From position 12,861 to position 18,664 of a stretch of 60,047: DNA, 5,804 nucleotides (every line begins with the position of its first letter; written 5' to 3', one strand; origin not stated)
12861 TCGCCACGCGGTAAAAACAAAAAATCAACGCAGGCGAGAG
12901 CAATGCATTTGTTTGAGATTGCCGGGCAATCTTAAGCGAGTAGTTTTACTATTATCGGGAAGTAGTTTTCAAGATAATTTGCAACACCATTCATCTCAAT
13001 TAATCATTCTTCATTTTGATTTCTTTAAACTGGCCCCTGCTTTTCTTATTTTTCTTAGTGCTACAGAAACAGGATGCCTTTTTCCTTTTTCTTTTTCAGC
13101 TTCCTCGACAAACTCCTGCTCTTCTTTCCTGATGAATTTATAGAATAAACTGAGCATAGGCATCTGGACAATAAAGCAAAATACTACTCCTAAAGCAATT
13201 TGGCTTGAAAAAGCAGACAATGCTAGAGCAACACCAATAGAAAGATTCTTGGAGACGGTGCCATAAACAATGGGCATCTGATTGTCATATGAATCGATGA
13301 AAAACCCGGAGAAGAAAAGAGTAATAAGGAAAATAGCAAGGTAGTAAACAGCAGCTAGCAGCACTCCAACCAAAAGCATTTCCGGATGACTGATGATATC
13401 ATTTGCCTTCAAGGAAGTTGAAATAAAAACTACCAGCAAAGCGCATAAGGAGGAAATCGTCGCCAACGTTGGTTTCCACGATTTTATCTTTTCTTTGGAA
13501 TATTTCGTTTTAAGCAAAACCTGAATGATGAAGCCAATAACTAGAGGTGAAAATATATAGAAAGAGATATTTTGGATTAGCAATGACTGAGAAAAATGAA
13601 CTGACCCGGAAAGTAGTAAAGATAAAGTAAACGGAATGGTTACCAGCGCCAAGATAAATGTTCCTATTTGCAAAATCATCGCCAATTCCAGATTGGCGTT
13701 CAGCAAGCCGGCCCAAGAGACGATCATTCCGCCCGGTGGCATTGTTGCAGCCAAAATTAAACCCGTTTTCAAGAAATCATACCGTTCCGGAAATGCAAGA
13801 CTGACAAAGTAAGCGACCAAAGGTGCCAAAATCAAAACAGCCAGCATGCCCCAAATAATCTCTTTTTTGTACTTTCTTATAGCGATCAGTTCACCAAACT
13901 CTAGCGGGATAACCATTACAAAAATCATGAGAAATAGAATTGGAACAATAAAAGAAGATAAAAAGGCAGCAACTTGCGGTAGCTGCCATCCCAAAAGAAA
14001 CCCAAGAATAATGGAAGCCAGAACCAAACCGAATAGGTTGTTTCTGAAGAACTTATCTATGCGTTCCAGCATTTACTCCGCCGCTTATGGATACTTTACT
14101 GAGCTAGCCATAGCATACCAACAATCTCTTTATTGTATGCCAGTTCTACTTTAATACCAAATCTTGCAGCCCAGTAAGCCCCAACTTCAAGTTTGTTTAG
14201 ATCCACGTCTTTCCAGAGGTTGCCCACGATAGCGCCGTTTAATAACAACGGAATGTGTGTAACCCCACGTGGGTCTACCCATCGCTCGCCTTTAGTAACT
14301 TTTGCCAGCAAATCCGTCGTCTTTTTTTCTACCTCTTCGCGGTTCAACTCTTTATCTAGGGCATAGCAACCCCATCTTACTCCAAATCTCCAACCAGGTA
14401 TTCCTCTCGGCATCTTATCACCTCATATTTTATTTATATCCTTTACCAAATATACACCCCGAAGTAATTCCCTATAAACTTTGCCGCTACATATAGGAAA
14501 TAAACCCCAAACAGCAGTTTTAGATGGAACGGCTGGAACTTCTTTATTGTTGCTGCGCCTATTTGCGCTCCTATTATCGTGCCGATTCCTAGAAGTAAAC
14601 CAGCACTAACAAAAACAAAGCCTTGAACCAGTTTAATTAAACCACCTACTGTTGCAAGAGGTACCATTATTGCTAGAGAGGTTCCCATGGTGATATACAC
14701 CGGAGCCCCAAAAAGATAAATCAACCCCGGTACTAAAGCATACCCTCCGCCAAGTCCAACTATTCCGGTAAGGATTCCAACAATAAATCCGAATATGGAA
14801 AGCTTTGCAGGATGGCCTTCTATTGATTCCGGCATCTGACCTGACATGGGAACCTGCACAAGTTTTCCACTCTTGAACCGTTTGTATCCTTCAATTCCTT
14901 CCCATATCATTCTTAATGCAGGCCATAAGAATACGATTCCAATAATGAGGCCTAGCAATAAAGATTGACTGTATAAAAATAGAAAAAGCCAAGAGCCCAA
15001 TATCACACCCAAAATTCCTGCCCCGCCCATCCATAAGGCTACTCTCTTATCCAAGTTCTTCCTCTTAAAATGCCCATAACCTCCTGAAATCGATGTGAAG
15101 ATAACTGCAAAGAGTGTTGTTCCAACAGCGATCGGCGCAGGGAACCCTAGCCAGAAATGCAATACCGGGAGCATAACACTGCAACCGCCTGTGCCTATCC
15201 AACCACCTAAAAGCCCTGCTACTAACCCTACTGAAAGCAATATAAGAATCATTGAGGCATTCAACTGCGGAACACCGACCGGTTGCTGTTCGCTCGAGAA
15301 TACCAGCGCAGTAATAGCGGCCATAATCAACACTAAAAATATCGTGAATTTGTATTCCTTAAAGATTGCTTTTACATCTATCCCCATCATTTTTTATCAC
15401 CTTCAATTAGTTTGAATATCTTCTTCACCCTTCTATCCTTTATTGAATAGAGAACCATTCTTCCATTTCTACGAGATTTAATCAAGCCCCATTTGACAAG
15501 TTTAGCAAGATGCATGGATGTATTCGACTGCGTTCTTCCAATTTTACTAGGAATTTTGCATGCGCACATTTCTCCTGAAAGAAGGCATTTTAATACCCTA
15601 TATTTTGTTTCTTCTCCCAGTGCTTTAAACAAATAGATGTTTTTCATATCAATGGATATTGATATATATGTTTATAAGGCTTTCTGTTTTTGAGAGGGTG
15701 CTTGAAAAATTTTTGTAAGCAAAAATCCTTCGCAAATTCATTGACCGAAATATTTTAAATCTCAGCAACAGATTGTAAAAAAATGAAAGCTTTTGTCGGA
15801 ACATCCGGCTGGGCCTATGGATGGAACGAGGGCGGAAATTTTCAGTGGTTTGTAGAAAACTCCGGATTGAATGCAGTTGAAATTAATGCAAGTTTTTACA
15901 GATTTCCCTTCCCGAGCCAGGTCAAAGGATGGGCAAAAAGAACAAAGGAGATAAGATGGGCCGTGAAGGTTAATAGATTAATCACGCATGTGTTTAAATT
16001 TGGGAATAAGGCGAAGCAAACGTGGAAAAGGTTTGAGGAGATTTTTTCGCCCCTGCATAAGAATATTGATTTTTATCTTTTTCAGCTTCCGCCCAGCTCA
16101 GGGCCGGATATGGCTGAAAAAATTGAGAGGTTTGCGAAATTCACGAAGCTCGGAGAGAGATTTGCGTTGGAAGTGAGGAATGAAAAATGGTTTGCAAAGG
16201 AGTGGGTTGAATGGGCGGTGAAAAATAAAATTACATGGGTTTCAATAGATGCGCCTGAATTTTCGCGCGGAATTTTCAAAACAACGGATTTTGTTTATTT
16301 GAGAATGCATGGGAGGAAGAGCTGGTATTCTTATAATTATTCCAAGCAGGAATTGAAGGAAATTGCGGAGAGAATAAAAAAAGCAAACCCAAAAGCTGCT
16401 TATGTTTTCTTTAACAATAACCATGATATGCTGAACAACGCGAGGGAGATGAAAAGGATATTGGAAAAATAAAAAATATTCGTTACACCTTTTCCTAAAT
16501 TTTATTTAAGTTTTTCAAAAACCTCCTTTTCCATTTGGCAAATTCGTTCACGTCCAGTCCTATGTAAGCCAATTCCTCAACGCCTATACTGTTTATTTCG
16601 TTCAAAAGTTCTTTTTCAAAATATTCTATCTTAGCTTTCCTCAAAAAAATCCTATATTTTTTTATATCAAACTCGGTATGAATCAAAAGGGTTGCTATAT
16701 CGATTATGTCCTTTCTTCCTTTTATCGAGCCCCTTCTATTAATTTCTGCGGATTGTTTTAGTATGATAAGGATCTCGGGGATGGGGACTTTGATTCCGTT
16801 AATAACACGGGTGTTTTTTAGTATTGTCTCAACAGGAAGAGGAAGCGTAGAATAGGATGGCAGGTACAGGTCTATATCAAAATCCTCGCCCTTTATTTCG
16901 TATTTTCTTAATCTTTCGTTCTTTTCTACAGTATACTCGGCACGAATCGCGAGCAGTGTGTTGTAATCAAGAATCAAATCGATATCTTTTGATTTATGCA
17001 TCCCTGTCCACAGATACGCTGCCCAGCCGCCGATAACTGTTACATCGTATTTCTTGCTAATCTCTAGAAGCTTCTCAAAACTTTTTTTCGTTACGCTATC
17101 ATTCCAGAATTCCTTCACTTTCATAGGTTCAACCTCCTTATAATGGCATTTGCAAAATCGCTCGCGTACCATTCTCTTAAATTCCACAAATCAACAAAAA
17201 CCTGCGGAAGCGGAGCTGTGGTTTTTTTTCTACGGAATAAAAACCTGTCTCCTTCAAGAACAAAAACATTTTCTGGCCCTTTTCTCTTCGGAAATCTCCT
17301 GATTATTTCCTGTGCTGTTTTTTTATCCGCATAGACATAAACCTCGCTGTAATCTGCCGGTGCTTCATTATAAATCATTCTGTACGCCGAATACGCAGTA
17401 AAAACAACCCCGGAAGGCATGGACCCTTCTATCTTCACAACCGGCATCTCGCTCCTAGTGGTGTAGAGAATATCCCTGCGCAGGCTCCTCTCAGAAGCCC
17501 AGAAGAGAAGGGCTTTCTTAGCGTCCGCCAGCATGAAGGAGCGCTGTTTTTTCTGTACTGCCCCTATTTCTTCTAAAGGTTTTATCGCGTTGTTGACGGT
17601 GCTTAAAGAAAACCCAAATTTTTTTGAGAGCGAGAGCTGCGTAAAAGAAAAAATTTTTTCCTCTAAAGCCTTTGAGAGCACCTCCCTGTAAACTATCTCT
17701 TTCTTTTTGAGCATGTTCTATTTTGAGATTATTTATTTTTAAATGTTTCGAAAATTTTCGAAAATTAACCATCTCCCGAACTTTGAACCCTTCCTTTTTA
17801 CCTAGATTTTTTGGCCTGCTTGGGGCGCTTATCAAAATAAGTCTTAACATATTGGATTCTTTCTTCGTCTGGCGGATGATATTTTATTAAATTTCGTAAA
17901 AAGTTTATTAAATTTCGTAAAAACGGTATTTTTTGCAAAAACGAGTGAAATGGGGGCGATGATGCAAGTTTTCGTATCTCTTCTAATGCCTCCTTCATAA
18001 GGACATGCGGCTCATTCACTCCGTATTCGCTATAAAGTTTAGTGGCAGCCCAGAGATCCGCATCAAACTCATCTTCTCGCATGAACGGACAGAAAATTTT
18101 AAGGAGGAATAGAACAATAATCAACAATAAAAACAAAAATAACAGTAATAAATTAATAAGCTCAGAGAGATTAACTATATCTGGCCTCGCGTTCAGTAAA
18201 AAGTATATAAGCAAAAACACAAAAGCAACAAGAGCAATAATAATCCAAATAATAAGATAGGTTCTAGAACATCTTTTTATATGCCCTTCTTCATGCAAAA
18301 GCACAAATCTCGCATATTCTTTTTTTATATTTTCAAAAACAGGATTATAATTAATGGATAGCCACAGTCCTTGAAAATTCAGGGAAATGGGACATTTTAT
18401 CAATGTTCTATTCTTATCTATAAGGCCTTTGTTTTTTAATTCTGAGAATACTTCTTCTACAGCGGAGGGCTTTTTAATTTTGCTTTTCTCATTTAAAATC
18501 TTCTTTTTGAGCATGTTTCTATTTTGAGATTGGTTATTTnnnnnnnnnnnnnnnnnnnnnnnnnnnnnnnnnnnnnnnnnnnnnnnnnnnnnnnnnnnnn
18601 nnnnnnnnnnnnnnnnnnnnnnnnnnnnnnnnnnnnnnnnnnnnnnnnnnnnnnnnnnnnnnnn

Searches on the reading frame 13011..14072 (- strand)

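Call 58: search_protein_families(library=pfam, proteins=[window:13011-14072:-], max_evalue=0.00001)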
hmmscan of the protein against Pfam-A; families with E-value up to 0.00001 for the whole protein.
window:13011-14072:- (353 aa): 2 families
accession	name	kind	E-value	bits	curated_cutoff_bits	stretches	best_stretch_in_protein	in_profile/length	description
PF01758.21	SBF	-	9e-17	61.8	24.3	1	44-227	2-189/191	Sodium Bile acid symporter family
PF13593.11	SBF_like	-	6.4e-10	39.2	25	1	20-298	6-290/313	SBF-like CPA transporter family (DUF4137)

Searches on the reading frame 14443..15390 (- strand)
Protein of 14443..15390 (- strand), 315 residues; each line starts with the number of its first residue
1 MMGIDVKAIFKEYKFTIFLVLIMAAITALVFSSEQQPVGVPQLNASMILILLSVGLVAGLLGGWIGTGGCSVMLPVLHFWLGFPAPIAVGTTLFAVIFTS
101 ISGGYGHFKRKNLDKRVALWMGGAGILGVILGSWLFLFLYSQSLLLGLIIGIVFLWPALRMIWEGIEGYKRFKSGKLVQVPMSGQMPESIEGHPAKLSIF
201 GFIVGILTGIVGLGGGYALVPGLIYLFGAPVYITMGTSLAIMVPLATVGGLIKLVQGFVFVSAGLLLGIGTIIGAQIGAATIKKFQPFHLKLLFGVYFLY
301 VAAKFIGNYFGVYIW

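Call 59: search_protein_families(library=pfam, proteins=[window:14443-15390:-], max_evalue=0.00001)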
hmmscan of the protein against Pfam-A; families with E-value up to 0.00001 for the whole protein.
window:14443-15390:- (315 aa): 1 family
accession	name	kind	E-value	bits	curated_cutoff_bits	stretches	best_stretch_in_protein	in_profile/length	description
PF01925.25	TauE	-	7.4e-45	153.9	32.6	1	52-304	2-236/237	Sulfite exporter TauE/SafE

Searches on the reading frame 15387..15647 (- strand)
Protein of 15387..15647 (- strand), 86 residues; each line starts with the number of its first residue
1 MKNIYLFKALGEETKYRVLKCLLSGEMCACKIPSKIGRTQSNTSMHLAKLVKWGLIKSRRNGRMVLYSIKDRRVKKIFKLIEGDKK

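Call 59: search_protein_families(library=pfam, proteins=[window:15387-15647:-], max_evalue=0.00001)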
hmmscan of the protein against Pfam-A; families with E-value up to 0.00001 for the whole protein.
window:15387-15647:- (86 aa): 1 family
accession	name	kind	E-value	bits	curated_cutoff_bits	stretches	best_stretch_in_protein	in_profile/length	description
PF01022.26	HTH_5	-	7.1e-10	39.1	22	1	13-58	2-47/47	Bacterial regulatory protein, arsR family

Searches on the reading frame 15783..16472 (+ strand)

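Call 59: search_protein_families(library=pfam, proteins=[window:15783-16472:+], max_evalue=0.00001)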
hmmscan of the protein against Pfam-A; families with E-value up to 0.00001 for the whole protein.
window:15783-16472:+ (229 aa): 1 family
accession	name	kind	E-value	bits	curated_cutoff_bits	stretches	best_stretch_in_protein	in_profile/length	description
PF01904.24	DUF72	-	7.8e-49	167.1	25.3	1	29-225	18-216/217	Protein of unknown function DUF72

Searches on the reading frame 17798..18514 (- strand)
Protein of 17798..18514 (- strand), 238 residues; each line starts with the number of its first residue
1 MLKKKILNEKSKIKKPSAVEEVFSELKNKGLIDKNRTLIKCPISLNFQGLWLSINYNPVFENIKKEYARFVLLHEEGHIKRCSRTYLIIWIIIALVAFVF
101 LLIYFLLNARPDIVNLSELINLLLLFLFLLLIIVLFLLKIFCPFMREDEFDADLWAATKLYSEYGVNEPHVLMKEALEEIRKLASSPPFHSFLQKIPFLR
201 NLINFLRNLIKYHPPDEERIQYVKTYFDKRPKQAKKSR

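Call 59: search_protein_families(library=pfam, proteins=[window:17798-18514:-], max_evalue=0.00001)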
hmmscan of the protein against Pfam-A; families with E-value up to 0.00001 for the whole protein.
window:17798-18514:- (238 aa): 1 family
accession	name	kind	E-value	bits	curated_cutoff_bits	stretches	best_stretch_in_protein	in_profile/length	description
PF01435.24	Peptidase_M48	-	2e-08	34.7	20.3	1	60-224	56-183/186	Peptidase family M48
